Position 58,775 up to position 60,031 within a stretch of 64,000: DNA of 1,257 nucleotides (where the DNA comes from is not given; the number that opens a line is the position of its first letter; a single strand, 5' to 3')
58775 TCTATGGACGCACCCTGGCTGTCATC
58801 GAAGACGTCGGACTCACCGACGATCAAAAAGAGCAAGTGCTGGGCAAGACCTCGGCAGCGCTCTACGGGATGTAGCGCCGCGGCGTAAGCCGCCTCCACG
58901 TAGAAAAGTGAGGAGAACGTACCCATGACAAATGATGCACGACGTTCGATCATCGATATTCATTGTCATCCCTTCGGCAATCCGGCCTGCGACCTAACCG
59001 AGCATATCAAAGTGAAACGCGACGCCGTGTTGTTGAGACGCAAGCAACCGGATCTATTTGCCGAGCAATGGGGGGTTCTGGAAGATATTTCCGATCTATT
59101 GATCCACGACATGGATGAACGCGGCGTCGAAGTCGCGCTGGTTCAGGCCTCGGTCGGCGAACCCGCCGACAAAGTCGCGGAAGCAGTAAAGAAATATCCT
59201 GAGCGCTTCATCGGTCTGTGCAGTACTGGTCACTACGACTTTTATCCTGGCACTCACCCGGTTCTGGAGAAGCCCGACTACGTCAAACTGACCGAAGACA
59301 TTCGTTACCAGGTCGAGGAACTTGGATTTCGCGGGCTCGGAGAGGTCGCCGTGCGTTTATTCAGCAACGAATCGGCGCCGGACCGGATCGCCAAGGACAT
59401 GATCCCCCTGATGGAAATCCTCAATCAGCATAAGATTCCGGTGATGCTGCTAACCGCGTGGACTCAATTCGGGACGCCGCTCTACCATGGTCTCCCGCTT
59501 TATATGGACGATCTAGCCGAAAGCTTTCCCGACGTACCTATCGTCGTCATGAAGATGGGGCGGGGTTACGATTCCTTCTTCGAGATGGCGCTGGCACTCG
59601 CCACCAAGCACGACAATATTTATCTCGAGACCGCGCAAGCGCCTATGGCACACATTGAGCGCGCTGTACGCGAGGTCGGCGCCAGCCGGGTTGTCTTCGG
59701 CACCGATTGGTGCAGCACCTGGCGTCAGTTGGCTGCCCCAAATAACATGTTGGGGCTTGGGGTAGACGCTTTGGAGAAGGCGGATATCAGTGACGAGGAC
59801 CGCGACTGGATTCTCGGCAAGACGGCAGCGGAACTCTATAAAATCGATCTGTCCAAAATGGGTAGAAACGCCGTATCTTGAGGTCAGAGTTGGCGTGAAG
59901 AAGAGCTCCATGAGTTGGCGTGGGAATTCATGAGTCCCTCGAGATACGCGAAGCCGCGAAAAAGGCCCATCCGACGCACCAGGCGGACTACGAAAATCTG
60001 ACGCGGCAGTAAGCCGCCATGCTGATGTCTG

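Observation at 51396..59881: Expanded family of PF04909 amidohydrolase-2 genes, including a three-member close paralogue set straddling an IS cluster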

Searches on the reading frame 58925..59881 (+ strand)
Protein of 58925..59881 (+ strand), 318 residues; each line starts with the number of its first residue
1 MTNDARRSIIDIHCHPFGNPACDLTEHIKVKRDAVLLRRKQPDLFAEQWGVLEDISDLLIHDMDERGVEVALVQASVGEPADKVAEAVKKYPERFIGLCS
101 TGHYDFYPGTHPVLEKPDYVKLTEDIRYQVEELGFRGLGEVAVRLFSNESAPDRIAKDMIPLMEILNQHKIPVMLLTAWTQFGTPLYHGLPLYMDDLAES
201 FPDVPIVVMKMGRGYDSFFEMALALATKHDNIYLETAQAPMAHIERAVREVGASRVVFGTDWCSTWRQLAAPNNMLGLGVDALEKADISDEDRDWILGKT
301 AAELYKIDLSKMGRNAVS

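Call 7: search_protein_families(library=pfam, proteins=[window:58925-59881:+], max_evalue=0.01)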
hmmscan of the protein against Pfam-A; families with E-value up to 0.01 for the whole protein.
window:58925-59881:+ (318 aa): 1 family
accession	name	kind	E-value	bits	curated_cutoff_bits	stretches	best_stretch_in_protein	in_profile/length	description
PF04909.20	Amidohydro_2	-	1.7e-31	110.5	26.4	1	10-307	1-289/289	Amidohydrolase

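Call 11: search_solved_structures(query=window:58925-59878:+, max_evalue=0.01, show_alignments=3)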
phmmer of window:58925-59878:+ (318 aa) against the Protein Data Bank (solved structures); distinct sequences matched with E-value up to 0.01: 0.

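Call 12: find_homologous_proteins(query=window:58925-59878:+, max_evalue=0.001)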
Query window:58925-59878:+ (318 aa): 80 proteins with E <= 0.001 among 3456 candidates.
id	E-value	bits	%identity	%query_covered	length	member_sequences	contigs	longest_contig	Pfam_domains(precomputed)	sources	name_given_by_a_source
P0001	2.0e-204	696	94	100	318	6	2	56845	PF04909.21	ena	-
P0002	4.2e-185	632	85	99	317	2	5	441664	PF04909.21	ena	-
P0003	3.1e-113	396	56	94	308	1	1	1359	PF04909.21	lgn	-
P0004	1.1e-111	391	99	55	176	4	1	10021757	PF04909.21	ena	-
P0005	4.8e-109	383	55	95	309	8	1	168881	PF04909.21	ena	-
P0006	4.7e-108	379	54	94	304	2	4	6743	PF04909.21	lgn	-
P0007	3.2e-107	377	53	95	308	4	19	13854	PF04909.21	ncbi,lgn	-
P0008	5.8e-105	369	53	94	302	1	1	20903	PF04909.21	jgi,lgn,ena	-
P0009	1.9e-104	367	52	94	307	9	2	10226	PF04909.21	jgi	jgi:predicted TIM-barrel fold metal-dependent hydrolase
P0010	7.6e-104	365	51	93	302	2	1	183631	PF04909.21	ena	-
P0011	1.3e-102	361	52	94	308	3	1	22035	PF04909.21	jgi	jgi:uncharacterized protein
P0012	1.4e-102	361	52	94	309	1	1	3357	PF04909.21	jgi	-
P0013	4.7e-102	360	52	95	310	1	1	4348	PF04909.21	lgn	-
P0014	2.1e-100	354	51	94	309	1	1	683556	PF04909.21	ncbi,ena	-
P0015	1.5e-99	351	50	94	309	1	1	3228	PF04909.21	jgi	-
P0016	2.5e-99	351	50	95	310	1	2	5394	PF04909.21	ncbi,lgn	-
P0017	2.8e-99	350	51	94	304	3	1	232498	PF04909.21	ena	-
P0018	5.0e-99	350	50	94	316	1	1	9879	PF04909.21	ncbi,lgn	-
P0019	5.5e-99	349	50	94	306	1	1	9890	PF04909.21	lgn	-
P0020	1.2e-98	348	51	98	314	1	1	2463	PF04909.21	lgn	-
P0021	1.6e-96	341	49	97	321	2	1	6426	PF04909.21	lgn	-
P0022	3.0e-96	340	52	93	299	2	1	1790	PF04909.21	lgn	-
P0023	3.7e-95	337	52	93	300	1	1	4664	PF04909.21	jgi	jgi:predicted TIM-barrel fold metal-dependent hydrolase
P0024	4.5e-95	337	51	94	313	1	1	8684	PF04909.21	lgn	-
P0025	1.4e-94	335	50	95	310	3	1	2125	PF04909.21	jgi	jgi:predicted TIM-barrel fold metal-dependent hydrolase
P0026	1.5e-94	335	49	96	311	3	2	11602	PF04909.21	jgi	jgi:uncharacterized protein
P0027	1.0e-92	329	49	94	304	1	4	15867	PF04909.21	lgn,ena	-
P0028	1.9e-92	328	49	94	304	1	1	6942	PF04909.21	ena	-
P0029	1.6e-91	325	50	94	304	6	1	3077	PF04909.21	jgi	-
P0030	1.9e-91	325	47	94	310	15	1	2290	PF04909.21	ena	-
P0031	2.6e-91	324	48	97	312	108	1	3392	PF04909.21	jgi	jgi:predicted TIM-barrel fold metal-dependent hydrolase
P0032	3.3e-91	324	48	93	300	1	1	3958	PF04909.21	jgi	jgi:predicted TIM-barrel fold metal-dependent hydrolase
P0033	8.1e-91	323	48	95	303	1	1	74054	PF04909.21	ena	-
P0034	8.9e-91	323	49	97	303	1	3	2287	PF04909.21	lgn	-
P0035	1.6e-90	322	49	94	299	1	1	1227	PF04909.21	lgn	-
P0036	2.3e-89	318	49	94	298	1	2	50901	PF04909.21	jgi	jgi:predicted TIM-barrel fold metal-dependent hydrolase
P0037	2.6e-89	318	48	94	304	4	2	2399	PF04909.21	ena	-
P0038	5.2e-89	317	48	97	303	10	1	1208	PF04909.21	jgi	jgi:uncharacterized protein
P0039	5.7e-89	317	49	94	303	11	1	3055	PF04909.21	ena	-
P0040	7.4e-89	316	47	94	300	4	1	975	PF04909.21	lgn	-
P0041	7.9e-89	316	46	94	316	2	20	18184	PF04909.21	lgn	-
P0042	8.2e-89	316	48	94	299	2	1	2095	PF04909.21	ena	-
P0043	1.9e-88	315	48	94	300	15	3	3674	PF04909.21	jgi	jgi:uncharacterized protein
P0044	3.6e-88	314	48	94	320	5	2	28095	PF04909.21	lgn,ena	-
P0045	4.4e-88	314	48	94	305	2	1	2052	PF04909.21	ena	-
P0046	5.3e-88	313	45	97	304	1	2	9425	PF04909.21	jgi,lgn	jgi:predicted TIM-barrel fold metal-dependent hydrolase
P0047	9.8e-88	313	47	94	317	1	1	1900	PF04909.21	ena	-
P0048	1.2e-87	312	47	94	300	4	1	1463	PF04909.21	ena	-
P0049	4.6e-87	310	47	94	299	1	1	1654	PF04909.21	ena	-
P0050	1.7e-86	308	47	94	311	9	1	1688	PF04909.21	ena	-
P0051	6.1e-86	307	46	95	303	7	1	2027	PF04909.21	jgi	jgi:predicted TIM-barrel fold metal-dependent hydrolase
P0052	3.3e-85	304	47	94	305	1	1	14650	PF04909.21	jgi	jgi:predicted TIM-barrel fold metal-dependent hydrolase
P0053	3.6e-85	304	45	94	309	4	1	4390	PF04909.21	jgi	jgi:predicted TIM-barrel fold metal-dependent hydrolase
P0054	5.3e-85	304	46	94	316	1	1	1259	PF04909.21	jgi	jgi:predicted TIM-barrel fold metal-dependent hydrolase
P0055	1.1e-82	296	46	95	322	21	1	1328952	PF04909.21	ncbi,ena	-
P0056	3.8e-82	294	46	95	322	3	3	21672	PF04909.21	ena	-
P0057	5.5e-82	294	46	94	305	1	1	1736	PF04909.21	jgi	jgi:hypothetical protein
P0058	2.2e-81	292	45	95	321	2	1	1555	PF04909.21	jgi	jgi:predicted TIM-barrel fold metal-dependent hydrolase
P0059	1.1e-80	289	50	80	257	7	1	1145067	PF04909.21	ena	-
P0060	3.2e-80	288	44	94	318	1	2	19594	PF04909.21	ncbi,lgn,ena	-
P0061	1.8e-77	279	42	97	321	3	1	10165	PF04909.21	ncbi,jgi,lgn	jgi:predicted TIM-barrel fold metal-dependent hydrolase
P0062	6.2e-74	267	45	91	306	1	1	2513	PF04909.21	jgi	jgi:predicted TIM-barrel fold metal-dependent hydrolase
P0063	3.4e-71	258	42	94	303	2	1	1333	PF04909.21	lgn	-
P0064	3.9e-71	258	50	74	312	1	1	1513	PF04909.21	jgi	jgi:predicted TIM-barrel fold metal-dependent hydrolase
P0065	2.4e-68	249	50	70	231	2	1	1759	PF04909.21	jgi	-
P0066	6.8e-67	244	47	72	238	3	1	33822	PF04909.21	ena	-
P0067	4.0e-28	117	31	93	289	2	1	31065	PF04909.21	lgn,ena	-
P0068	2.7e-17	81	30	78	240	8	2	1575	PF01026.28,PF04909.21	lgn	-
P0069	4.6e-15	74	30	79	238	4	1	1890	PF01026.28,PF04909.21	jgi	-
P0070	5.8e-10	57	30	78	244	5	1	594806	PF04909.21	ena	-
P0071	6.7e-8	50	34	38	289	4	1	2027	PF04909.21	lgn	-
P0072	9.9e-7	46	33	57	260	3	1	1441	PF04909.21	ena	-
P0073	2.7e-6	45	26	80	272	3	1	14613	PF04909.21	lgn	-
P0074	5.7e-6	44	28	80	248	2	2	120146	PF04909.21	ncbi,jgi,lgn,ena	-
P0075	1.1e-5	43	28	79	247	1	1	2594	PF04909.21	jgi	jgi:predicted TIM-barrel fold metal-dependent hydrolase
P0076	3.3e-5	41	29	79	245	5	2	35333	PF04909.21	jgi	jgi:hypothetical protein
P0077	7.2e-5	40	32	57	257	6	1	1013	PF04909.21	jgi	jgi:uncharacterized protein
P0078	8.7e-5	40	28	32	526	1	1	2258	PF04909.21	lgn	-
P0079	3.5e-4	38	25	93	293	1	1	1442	PF04909.21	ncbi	-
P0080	4.5e-4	38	30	81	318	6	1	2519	PF04909.21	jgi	jgi:predicted TIM-barrel fold metal-dependent hydrolase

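Call 16: find_encoding_contigs(protein=P0004, flank=10000, max_places=3)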
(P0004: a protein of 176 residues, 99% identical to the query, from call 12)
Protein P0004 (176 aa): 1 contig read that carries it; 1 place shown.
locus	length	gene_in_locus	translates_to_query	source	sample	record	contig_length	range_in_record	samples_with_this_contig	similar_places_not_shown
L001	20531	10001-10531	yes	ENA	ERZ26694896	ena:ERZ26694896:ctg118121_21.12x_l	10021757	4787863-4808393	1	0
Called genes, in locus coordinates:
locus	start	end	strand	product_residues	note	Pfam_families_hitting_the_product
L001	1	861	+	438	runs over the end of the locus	PF06808:DctM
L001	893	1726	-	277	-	PF13340:DUF4096, PF01609:DDE_Tnp_1, PF13586:DDE_Tnp_1_2 (weak)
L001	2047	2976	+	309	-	PF04909:Amidohydro_2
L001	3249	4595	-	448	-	PF05598:DUF772, PF01609:DDE_Tnp_1, PF13751:DDE_Tnp_1_6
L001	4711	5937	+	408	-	PF00872:Transposase_mut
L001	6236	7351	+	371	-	PF00070:Pyr_redox (faint), PF01266:DAO (faint), PF01494:FAD_binding_3, PF04820:Trp_halogenase (faint), PF12831:FAD_oxidored (weak)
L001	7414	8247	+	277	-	PF13340:DUF4096, PF01609:DDE_Tnp_1, PF13586:DDE_Tnp_1_2 (weak)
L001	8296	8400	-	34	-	-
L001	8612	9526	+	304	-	PF04909:Amidohydro_2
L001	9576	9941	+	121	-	-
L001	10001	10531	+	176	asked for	PF04909:Amidohydro_2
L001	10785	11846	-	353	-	PF13551:HTH_29, PF13565:HTH_32, PF13592:HTH_33, PF13358:DDE_3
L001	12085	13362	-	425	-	PF06808:DctM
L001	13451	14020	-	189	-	PF04290:DctQ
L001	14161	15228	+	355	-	PF03480:DctP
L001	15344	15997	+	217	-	PF01717:Meth_synt_2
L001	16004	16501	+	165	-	PF01717:Meth_synt_2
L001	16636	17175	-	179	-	PF02627:CMD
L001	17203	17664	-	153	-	PF00111:Fer2 (weak), PF13085:Fer2_3 (weak), PF01799:Fer2_2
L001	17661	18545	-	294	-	PF00941:FAD_binding_5, PF03450:CO_deh_flav_C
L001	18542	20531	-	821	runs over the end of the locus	PF01315:Ald_Xan_dh_C, PF02738:MoCoBD_1, PF20256:MoCoBD_2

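Call 17: find_encoding_contigs(protein=P0002, flank=10000, max_places=3)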
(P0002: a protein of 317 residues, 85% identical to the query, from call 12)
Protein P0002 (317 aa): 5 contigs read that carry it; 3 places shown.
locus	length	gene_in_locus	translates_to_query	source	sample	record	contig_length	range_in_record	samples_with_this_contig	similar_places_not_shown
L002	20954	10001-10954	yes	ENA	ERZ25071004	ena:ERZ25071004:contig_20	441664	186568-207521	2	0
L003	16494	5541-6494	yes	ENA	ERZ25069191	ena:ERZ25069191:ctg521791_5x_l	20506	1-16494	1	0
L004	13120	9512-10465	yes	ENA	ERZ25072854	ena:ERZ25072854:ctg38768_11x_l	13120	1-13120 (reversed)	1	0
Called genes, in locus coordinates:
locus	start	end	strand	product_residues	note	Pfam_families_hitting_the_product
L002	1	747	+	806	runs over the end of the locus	-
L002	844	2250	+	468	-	PF01425:Amidase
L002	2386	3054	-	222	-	PF00857:Isochorismatase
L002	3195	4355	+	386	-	PF00355:Rieske, PF00848:Ring_hydroxyl_A, PF19112:VanA_C (weak)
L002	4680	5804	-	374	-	PF04909:Amidohydro_2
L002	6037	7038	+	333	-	PF03480:DctP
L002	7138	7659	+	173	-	PF04290:DctQ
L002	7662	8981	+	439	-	PF06808:DctM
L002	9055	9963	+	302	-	PF04909:Amidohydro_2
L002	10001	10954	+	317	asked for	PF04909:Amidohydro_2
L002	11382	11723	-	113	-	PF04828:GFA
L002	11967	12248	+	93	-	PF01817:CM_2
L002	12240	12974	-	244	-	PF03448:MgtE_N (faint), PF14842:FliG_N, PF14841:FliG_M, PF14842:FliG_N (weak)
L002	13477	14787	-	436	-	-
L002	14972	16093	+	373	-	PF05598:DUF772, PF01609:DDE_Tnp_1, PF13751:DDE_Tnp_1_6 (weak)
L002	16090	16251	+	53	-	-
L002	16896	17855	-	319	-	-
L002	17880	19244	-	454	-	PF01751:Toprim (weak), PF13155:Toprim_2 (faint), PF13662:Toprim_4, PF03796:DnaB_C, PF13481:AAA_25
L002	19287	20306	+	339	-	PF12760:Zn_ribbon_IS1595, PF12762:DDE_Tnp_IS1595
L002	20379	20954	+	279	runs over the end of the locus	PF00528:BPD_transp_1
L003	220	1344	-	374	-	PF04909:Amidohydro_2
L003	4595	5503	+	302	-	PF04909:Amidohydro_2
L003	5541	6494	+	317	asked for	PF04909:Amidohydro_2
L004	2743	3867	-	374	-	PF04909:Amidohydro_2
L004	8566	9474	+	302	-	PF04909:Amidohydro_2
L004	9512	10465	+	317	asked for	PF04909:Amidohydro_2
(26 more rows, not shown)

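Call 18: find_encoding_contigs(protein=P0014, flank=10000, max_places=2)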
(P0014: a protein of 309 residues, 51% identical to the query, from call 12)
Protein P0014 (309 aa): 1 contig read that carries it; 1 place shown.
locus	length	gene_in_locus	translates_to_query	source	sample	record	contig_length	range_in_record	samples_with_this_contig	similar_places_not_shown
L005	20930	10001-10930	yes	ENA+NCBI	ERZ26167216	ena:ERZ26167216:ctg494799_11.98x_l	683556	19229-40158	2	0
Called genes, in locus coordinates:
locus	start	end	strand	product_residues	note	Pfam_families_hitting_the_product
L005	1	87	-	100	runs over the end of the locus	PF02371:Transposase_20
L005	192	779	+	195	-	-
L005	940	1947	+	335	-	PF16868:NMT1_3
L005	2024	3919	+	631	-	PF06808:DctM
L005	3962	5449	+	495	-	PF07969:Amidohydro_3 (weak), PF01979:Amidohydro_1, PF07969:Amidohydro_3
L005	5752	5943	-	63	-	PF13683:rve_3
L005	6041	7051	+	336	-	PF03480:DctP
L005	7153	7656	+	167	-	PF04290:DctQ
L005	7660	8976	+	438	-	PF06808:DctM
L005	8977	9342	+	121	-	PF12760:Zn_ribbon_IS1595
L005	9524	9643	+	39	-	-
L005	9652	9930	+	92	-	PF12762:DDE_Tnp_IS1595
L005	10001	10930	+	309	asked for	PF04909:Amidohydro_2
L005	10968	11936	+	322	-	PF04909:Amidohydro_2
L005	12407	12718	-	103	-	PF05016:ParE_toxin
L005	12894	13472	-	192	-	PF01694:Rhomboid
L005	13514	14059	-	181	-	PF06693:DUF1190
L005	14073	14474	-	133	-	PF03994:DUF350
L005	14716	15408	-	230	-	PF10679:DUF2491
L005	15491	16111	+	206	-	PF09938:DUF2170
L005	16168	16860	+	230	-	PF04012:PspA_IM30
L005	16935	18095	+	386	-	PF03738:GSP_synth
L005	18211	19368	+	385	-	PF02784:Orn_Arg_deC_N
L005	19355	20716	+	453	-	PF11805:DUF3326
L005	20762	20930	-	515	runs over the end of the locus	PF00501:AMP-binding, PF13193:AMP-binding_C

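Call 19: find_encoding_contigs(protein=P0055, flank=10000, max_places=2)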
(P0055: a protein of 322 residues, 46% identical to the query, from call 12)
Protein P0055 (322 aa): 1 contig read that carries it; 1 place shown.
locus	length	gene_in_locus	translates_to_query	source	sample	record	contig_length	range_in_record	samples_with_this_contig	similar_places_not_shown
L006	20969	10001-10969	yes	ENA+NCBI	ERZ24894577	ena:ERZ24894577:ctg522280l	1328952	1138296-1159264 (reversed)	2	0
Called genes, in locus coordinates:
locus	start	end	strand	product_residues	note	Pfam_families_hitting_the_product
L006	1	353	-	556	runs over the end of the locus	PF17391:Urocanase_N, PF01175:Urocanase, PF17392:Urocanase_C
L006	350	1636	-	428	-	PF01979:Amidohydro_1, PF07969:Amidohydro_3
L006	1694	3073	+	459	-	PF22429:HutF_N, PF01979:Amidohydro_1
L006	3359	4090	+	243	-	PF00392:GntR, PF13545:HTH_Crp_2 (weak), PF25213:HVO_A0261_N (weak), PF07702:UTRA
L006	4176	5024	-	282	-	PF04909:Amidohydro_2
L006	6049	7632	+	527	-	PF00355:Rieske, PF13806:Rieske_2, PF22543:Rieske_4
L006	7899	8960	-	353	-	PF13379:NMT1_2, PF09084:NMT1 (weak)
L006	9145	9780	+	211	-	-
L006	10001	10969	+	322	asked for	PF04909:Amidohydro_2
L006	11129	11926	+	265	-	PF00005:ABC_tran, PF13304:AAA_21 (faint)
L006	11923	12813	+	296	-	PF00528:BPD_transp_1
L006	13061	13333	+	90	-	-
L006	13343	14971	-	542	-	PF00732:GMC_oxred_N, PF05199:GMC_oxred_C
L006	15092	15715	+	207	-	PF00857:Isochorismatase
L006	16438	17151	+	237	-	PF06314:ADC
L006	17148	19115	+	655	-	PF00724:Oxidored_FMN, PF07992:Pyr_redox_2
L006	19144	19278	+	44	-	-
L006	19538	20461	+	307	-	PF04909:Amidohydro_2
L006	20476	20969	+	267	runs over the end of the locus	PF12973:Cupin_7 (faint)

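Call 20: predict_structure(alignment_id=A2)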
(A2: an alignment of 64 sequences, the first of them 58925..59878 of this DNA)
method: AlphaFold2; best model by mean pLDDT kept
length: 318 residues; sequences in the alignment: 64
mean_pLDDT: 89.8   pTM: 0.90
mean pLDDT of the five models: 89.8, 89.6, 89.0, 89.1, 88.8
residues with pLDDT >= 90: 227; 70-90: 62; 50-70: 16; < 50: 13
segments of 3 or more residues with pLDDT < 50: 1-3, 108-111, 315-318
pLDDT, mean of each block of 10 residues (from residue 1): 68 94 90 88 87 93 96 83 94 96 56 77 95 96 89 97 98 87 81 97 97 91 98 96 98 98 92 93 95 98 95 52
secondary structure, 60 per line:
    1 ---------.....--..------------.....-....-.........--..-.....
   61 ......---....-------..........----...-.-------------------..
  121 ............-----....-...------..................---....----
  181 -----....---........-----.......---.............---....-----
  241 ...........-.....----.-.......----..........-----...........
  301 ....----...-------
elements in order: E10-14 H31-35 H37-40 H42-50 H56-66 E70-73 H81-90 E95-97 H119-132 E138-141 H152-169 E173-176 H186-189 H193-200 E206-209 H216-228 E232-235 H241-251 H264-270 H275-284 H290-304

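Call 24: fold_search(model_id=the predicted structure, library=pdb)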
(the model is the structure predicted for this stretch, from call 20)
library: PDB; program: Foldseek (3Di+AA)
matches with E <= 10: 1581; with E <= 0.001: 167
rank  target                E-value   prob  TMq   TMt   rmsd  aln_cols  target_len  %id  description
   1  2dvt_C                1.3e-13  1.00  0.59  0.58   6.8       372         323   17  Crystal Structure of 2,6-Dihydroxybenzoate Decarboxylase from Rhizobium (released 2006-09-19)
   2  2dvt_A                1.3e-13  1.00  0.62  0.61   6.4       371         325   18  Crystal Structure of 2,6-Dihydroxybenzoate Decarboxylase from Rhizobium (released 2006-09-19)
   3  2dvu_C                1.4e-13  1.00  0.60  0.59   6.5       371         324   17  Crystal Structure of 2,6-Dihydroxybenzoate Decarboxylase Complexed with 2,6-Dihydroxybenzoate (released 2006-09-19)
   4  2dvt_D                1.7e-13  1.00  0.59  0.58   6.7       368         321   17  Crystal Structure of 2,6-Dihydroxybenzoate Decarboxylase from Rhizobium (released 2006-09-19)
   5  4l6d_A                1.9e-13  1.00  0.63  0.60   7.1       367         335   17  Crystal structure of 5-carboxyvanillate decarboxylase from Sphingomonas paucimobilis complexed with vanillic acid (released 2013-11-13)
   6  2dvt_B                3.6e-13  1.00  0.61  0.60   6.3       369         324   17  Crystal Structure of 2,6-Dihydroxybenzoate Decarboxylase from Rhizobium (released 2006-09-19)
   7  3s4t_G                3.8e-13  1.00  0.61  0.59   6.9       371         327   19  Crystal structure of putative amidohydrolase-2 (EFI-target 500288)from Polaromonas sp. JS666 (released 2011-08-24)
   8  3s4t_B                4.7e-13  1.00  0.59  0.58   6.8       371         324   19  Crystal structure of putative amidohydrolase-2 (EFI-target 500288)from Polaromonas sp. JS666 (released 2011-08-24)
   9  3s4t_E                6.3e-13  1.00  0.60  0.59   6.8       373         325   20  Crystal structure of putative amidohydrolase-2 (EFI-target 500288)from Polaromonas sp. JS666 (released 2011-08-24)
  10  4qro_E                7.5e-13  1.00  0.60  0.59   6.4       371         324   20  CRYSTAL STRUCTURE of DIHYDROXYBENZOIC ACID DECARBBOXYLASE BPRO_2061 (TARGET EFI-500288) FROM POLAROMONAS SP. JS666 WIT (released 2014-08-06)
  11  4qro_G                8.0e-13  1.00  0.60  0.58   6.5       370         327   20  CRYSTAL STRUCTURE of DIHYDROXYBENZOIC ACID DECARBBOXYLASE BPRO_2061 (TARGET EFI-500288) FROM POLAROMONAS SP. JS666 WIT (released 2014-08-06)
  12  3s4t_A                9.0e-13  1.00  0.61  0.58   6.1       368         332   21  Crystal structure of putative amidohydrolase-2 (EFI-target 500288)from Polaromonas sp. JS666 (released 2011-08-24)
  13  5vn5_C                1.4e-12  1.00  0.59  0.56   9.0       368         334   16  Crystal structure of LigY from Sphingobium sp. strain SYK-6 (released 2017-09-27)
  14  3cjp_A                3.4e-12  1.00  0.62  0.74   5.6       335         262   16  Crystal structure of an uncharacterized amidohydrolase CAC3332 from Clostridium acetobutylicum (released 2008-03-25)
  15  2gwg_A                3.6e-12  1.00  0.61  0.59   7.6       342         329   17  Crystal Structure of 4-Oxalomesaconate Hydratase, LigJ, from Rhodopseudomonas palustris, Northeast Structural Genomics (released 2006-05-23)
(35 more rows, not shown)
